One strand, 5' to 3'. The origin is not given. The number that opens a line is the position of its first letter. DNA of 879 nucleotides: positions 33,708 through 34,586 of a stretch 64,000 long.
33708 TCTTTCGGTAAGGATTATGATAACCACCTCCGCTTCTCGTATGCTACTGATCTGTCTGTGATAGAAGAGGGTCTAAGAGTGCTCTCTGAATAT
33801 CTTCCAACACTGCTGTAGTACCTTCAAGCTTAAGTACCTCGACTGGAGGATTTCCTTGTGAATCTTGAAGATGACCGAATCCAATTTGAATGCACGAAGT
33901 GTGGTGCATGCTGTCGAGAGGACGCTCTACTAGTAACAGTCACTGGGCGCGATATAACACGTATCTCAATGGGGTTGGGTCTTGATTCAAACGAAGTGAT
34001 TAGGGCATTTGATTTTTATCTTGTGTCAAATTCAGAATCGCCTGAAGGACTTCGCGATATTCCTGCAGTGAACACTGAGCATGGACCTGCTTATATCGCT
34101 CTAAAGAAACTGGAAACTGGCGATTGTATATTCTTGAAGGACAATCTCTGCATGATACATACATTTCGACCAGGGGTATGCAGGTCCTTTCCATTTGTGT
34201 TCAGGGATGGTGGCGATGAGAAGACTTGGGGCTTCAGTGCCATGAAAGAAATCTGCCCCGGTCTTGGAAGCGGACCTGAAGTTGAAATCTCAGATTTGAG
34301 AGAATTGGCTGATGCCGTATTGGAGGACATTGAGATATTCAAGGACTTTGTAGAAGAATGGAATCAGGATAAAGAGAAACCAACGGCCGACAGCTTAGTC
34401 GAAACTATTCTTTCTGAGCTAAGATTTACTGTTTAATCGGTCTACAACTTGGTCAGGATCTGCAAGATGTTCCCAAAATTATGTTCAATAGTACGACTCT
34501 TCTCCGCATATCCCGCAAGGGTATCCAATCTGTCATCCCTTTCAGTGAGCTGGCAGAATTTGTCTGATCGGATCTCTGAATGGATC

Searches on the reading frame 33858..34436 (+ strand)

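Call 4: search_protein_families(library=pfam, proteins=[window:33858-34436:+], max_evalue=0.1)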
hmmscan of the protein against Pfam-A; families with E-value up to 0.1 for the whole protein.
window:33858-34436:+ (192 aa): 2 families
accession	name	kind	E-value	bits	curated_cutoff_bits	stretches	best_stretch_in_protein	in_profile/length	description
PF03692.20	CxxCxxCC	-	5.5e-12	46.7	23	1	11-134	1-85/85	Putative zinc- or iron-chelating domain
PF09636.16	XkdW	-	0.048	13.9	24.6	1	163-182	28-47/57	XkdW protein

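Call 7: search_protein_families(library=ncbifam, proteins=[window:33858-34436:+], max_evalue=0.1)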
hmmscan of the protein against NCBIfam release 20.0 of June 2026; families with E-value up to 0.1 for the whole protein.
window:33858-34436:+ (192 aa): 0 families
